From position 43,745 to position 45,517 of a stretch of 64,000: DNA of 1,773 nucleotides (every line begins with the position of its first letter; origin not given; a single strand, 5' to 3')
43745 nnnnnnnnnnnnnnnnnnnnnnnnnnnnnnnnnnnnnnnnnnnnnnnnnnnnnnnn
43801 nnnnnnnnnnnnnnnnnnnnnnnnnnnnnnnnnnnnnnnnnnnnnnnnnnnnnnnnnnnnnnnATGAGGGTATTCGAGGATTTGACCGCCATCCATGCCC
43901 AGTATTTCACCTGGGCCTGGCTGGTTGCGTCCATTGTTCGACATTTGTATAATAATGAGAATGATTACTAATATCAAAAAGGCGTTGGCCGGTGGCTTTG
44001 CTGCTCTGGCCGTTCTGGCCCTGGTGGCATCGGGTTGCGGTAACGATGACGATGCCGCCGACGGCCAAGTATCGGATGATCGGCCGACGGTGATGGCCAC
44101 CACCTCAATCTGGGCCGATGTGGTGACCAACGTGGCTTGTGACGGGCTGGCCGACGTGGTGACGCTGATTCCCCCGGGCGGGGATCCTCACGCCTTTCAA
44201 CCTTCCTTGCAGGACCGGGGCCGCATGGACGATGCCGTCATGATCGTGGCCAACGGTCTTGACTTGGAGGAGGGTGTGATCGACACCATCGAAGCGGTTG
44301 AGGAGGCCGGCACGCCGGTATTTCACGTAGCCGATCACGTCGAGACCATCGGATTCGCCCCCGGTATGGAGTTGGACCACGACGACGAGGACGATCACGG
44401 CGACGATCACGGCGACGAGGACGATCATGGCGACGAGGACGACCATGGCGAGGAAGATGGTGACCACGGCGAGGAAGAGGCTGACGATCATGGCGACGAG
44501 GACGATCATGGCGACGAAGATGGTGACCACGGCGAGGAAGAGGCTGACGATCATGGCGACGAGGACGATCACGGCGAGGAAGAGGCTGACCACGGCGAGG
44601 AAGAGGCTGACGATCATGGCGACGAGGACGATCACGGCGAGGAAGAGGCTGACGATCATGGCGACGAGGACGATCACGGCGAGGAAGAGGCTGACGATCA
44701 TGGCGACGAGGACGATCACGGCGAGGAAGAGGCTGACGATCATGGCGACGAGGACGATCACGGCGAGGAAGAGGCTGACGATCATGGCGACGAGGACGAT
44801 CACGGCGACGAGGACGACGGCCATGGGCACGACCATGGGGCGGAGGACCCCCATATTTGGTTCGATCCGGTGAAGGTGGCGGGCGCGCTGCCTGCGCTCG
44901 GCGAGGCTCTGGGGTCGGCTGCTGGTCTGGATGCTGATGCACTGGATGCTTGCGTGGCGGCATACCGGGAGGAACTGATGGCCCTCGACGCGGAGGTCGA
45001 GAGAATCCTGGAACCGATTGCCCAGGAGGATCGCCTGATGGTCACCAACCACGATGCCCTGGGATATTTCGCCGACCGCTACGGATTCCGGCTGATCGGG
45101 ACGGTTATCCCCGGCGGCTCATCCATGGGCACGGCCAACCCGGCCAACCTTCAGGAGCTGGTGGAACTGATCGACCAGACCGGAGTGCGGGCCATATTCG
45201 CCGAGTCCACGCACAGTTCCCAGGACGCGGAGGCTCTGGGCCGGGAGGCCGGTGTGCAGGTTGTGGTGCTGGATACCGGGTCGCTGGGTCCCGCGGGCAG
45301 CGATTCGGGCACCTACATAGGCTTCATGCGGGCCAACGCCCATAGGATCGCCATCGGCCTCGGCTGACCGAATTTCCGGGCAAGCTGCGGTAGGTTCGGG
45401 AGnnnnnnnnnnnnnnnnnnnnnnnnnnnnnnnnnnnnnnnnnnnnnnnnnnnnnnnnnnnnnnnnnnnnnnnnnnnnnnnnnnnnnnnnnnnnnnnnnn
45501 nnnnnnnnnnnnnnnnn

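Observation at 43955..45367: ZnuA-type binding protein with a His/Asp/Glu loop of about 150 residues built from perfect 42-bp repeats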

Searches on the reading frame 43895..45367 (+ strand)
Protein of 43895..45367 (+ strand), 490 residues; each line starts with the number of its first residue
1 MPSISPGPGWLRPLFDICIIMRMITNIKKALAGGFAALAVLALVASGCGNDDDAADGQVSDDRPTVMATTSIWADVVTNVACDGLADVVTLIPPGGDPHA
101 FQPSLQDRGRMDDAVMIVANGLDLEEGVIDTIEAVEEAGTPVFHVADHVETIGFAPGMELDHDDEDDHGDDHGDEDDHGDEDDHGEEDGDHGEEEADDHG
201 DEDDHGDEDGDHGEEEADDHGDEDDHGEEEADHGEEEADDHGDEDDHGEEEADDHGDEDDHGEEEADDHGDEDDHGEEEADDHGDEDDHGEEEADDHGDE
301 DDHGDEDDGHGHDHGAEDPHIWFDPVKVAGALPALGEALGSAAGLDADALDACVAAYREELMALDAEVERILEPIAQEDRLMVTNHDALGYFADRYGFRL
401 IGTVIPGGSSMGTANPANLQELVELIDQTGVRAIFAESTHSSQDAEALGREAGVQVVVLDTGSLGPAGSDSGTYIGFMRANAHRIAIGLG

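Call 7: search_protein_families(library=pfam, proteins=[window:43955-45364:+], max_evalue=0.01)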
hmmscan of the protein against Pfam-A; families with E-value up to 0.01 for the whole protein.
window:43955-45364:+ (470 aa): 1 family
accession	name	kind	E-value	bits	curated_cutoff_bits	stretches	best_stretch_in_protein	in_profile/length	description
PF01297.22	ZnuA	-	7.9e-52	176.8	29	1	46-466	1-261/263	Zinc-uptake complex component A periplasmic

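Call 9: find_homologous_proteins(query=window:43955-45364:+, max_evalue=0.00001)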
Query window:43955-45364:+ (470 aa): 2319 proteins with E <= 0.00001 among 8000 candidates; the best 120 are listed.
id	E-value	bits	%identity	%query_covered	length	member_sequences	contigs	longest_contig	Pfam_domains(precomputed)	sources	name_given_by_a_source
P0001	9.6e-168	577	76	37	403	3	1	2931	PF01297.23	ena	-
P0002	2.8e-161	556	72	37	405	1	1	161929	PF01297.23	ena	-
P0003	8.9e-161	554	66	42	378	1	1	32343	PF01297.23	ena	-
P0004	3.4e-160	552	75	37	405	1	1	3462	PF01297.23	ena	-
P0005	8.4e-158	544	65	44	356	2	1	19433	PF01297.23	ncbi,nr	ncbi:MAG: metal ABC transporter substrate-binding protein [bacterium]|nr:metal ABC transporter subst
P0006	6.6e-157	541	-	-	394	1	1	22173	PF01297.23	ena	-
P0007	9.6e-154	531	64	29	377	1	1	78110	PF01297.23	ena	-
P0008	1.0e-153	531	73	37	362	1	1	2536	PF01297.23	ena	-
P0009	1.3e-153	530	67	38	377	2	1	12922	PF01297.23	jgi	-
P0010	1.4e-153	530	74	38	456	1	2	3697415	PF01297.23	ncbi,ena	-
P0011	3.0e-153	529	72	37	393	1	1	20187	PF01297.23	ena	-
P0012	6.8e-153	528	73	36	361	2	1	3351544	PF01297.23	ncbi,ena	-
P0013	1.2e-152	527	72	37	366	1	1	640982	PF01297.23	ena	-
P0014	1.3e-152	527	74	37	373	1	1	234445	PF01297.23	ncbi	-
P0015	4.5e-152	525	69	37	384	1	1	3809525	PF01297.23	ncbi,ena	-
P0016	8.0e-152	525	73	39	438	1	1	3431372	PF01297.23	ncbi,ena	-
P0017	3.8e-148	512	75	37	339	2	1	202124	PF01297.23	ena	-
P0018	5.1e-148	512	73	37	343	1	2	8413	PF01297.23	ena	-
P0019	1.8e-147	510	75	37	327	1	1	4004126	PF01297.23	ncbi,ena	-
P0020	2.9e-147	510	86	20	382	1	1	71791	PF01297.23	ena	-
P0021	7.1e-147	508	62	50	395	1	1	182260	PF01297.23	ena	-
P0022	9.4e-147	508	-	-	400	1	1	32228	PF01297.23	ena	-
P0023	3.1e-146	506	52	43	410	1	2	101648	PF01297.23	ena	-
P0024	3.2e-146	506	60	51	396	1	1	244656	PF01297.23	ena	-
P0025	4.8e-146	506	74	37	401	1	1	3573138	PF01297.23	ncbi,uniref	ncbi:metal ABC transporter substrate-binding protein [Candidatus Poriferisocius sp.]|uniref:metal AB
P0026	5.6e-146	505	38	43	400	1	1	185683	PF01297.23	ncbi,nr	ncbi:MAG: zinc ABC transporter substrate-binding protein [Acidimicrobiia bacterium]|nr:zinc ABC tran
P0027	6.7e-145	502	73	39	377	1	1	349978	PF01297.23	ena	-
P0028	2.0e-144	500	73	39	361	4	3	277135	PF01297.23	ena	-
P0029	2.8e-144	500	73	39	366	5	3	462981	PF01297.23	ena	-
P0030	2.9e-144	500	73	39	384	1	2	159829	PF01297.23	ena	-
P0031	3.3e-144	499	73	39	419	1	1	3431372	PF01297.23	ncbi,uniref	ncbi:metal ABC transporter substrate-binding protein [Candidatus Poriferisocius sp.]|uniref:metal AB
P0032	3.4e-144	499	71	38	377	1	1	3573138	PF01297.23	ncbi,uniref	ncbi:metal ABC transporter substrate-binding protein [Candidatus Poriferisocius sp.]|uniref:metal AB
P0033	3.1e-143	496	76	37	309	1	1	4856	PF01297.23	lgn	-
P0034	5.3e-143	495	73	39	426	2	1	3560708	PF01297.23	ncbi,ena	-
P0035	5.7e-143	495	74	39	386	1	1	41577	PF01297.23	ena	-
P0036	6.1e-143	495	51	94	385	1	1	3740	PF01297.23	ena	-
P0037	8.7e-143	495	73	38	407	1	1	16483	PF01297.23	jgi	-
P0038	1.1e-142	494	69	37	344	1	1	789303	PF01297.23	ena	-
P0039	1.7e-142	494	72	37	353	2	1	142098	PF01297.23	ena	-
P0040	5.2e-142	492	74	39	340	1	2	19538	PF01297.23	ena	-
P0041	9.1e-142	491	76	37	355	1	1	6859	PF01297.23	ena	-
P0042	1.8e-141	490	73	39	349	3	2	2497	PF01297.23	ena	-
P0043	2.2e-141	490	63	47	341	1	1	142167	PF01297.23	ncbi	-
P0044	2.7e-141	490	60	47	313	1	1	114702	PF01297.23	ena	-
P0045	3.3e-141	490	60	47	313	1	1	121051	PF01297.23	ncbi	-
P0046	3.5e-141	489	74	39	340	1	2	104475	PF01297.23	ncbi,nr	ncbi:MAG: zinc ABC transporter substrate-binding protein [Acidimicrobiia bacterium]|nr:zinc ABC tran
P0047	1.8e-140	487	74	23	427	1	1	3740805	PF01297.23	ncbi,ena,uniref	ncbi:metal ABC transporter solute-binding protein, Zn/Mn family [Candidatus Poriferisocius sp.]|unir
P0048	2.7e-140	487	73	39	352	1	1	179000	PF01297.23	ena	-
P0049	3.8e-140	486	69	37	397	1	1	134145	PF01297.23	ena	-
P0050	2.7e-139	483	75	37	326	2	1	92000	PF01297.23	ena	-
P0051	5.5e-139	482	73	37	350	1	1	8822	PF01297.23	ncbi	-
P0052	6.7e-138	479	74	38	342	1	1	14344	PF01297.23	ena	-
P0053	9.2e-138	478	75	38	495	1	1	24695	PF01297.23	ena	-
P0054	2.2e-137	477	72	37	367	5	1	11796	PF01297.23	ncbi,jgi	-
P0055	2.2e-137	477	-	-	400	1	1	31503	PF01297.23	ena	-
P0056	3.3e-137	476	72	38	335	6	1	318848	PF01297.23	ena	-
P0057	4.1e-137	476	74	39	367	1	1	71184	PF01297.23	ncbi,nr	ncbi:MAG: metal ABC transporter substrate-binding protein [bacterium]|nr:metal ABC transporter subst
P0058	4.5e-137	476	69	37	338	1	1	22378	PF01297.23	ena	-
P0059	4.6e-137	476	63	43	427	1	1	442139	PF01297.23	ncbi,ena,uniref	ncbi:metal ABC transporter solute-binding protein, Zn/Mn family [Candidatus Poriferisocius sp.]|unir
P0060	5.0e-137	476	72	37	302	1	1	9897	PF01297.23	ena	-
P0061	2.2e-136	474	63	46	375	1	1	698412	PF01297.23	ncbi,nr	ncbi:MAG: metal ABC transporter substrate-binding protein [bacterium]|nr:metal ABC transporter subst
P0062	3.9e-136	473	72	37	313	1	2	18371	PF01297.23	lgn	-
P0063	1.3e-135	471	72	37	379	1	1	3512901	PF01297.23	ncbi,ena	-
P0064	2.2e-135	470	-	-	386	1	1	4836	PF01297.23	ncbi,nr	ncbi:MAG: metal ABC transporter substrate-binding protein [bacterium]|nr:metal ABC transporter subst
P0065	2.2e-135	470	69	39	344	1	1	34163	PF01297.23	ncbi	-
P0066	1.3e-134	468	72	37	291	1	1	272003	PF01297.23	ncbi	-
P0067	1.3e-134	468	69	37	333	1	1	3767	PF01297.23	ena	-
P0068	2.4e-134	467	69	37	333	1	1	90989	PF01297.23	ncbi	-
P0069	3.3e-134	466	73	37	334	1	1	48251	PF01297.23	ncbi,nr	ncbi:MAG: metal ABC transporter substrate-binding protein [bacterium]|nr:metal ABC transporter subst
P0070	3.5e-134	466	60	51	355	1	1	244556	PF01297.23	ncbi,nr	ncbi:MAG: metal ABC transporter substrate-binding protein [bacterium]|nr:metal ABC transporter subst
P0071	3.7e-134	466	69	37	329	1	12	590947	PF01297.23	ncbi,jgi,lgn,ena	-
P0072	3.8e-134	466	73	37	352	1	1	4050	PF01297.23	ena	-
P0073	6.1e-134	466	69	37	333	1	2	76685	PF01297.23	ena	-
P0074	2.1e-133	464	69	37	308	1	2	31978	PF01297.23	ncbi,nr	ncbi:MAG: metal ABC transporter substrate-binding protein [Acidimicrobiia bacterium]|nr:metal ABC tr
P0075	1.4e-131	458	68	38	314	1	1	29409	PF01297.23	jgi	jgi:zinc/manganese transport system substrate-binding protein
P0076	2.7e-131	457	69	37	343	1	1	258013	PF01297.23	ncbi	-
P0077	3.2e-131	457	69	37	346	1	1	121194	PF01297.23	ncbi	-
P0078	4.4e-131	456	73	37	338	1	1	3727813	PF01297.23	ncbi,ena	-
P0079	6.5e-131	456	58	31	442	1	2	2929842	PF01297.23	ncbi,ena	-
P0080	2.7e-127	444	74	38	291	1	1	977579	PF01297.23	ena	-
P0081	4.5e-125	436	69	37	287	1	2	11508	PF01297.23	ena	-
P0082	2.0e-124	434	70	37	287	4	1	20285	PF01297.23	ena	-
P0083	1.6e-123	431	69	44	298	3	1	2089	PF01297.23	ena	-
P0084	2.9e-123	430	53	37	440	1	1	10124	PF01297.23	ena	-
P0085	1.0e-122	429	68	37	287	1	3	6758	PF01297.23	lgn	-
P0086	9.5e-121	422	57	37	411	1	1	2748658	PF01297.23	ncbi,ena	-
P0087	8.9e-116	406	48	34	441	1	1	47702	PF01297.23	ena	-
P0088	2.7e-114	401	56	35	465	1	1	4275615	PF01297.23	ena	-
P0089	2.3e-113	398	56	38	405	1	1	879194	PF01297.23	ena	-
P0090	2.8e-113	397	55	36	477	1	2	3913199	PF01297.23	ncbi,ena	-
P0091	3.6e-113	397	41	37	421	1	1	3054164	PF01297.23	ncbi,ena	-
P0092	4.0e-113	397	72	37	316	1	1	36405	PF01297.23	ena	-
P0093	7.7e-112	393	56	23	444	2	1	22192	PF01297.23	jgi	-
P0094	1.6e-111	392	49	45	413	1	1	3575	PF01297.23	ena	-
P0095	2.9e-111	391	43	94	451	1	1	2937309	PF01297.23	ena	-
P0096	4.6e-111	390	47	46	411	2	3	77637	PF01297.23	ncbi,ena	-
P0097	1.8e-110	388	56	37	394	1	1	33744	PF01297.23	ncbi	-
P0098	1.9e-110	388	56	37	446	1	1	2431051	PF01297.23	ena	-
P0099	2.9e-110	388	47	46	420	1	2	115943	PF01297.23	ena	-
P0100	1.2e-109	385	54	36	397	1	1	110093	PF01297.23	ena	-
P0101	2.7e-109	384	54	28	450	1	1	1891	PF01297.23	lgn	-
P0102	1.2e-108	382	54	36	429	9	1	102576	PF01297.23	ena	-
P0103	2.5e-108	381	47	46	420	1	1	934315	PF01297.23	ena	-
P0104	4.3e-108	380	55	37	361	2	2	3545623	PF01297.23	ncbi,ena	-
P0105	7.1e-108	380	56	37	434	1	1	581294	PF01297.23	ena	-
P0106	7.2e-108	380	57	37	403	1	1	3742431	PF01297.23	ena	-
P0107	1.4e-107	379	57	38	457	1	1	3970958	PF01297.23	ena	-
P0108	2.4e-107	378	54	39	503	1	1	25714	PF01297.23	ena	-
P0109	3.6e-107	377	56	37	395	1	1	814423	PF01297.23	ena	-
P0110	5.1e-107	377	56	37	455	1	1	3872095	PF01297.23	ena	-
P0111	6.2e-107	377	53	36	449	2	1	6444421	PF01297.23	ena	-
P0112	9.0e-107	376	47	30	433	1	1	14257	PF01297.23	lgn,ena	-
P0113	9.8e-107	376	54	36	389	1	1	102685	PF01297.23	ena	-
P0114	1.1e-106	376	55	36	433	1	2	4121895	PF01297.23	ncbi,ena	-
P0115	1.2e-106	376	52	23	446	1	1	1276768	PF01297.23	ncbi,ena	-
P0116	1.2e-106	376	43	33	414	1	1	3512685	PF01297.23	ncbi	-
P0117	3.9e-106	374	57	37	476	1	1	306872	PF01297.23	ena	-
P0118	6.6e-106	373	45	29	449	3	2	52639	PF01297.23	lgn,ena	-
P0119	7.5e-106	373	54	37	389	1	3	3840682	PF01297.23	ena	-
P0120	1.0e-105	373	72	37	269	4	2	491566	PF01297.23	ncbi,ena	-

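Call 12: find_encoding_contigs(protein=window:43955-45367:+, flank=3000, max_places=6)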
Protein window:43955-45367:+ (470 aa): no gene with exactly this product is on record in the collection.

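Call 13: find_encoding_contigs(protein=window:43895-45367:+, flank=3000, max_places=6)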
Protein window:43895-45367:+ (490 aa): no gene with exactly this product is on record in the collection.
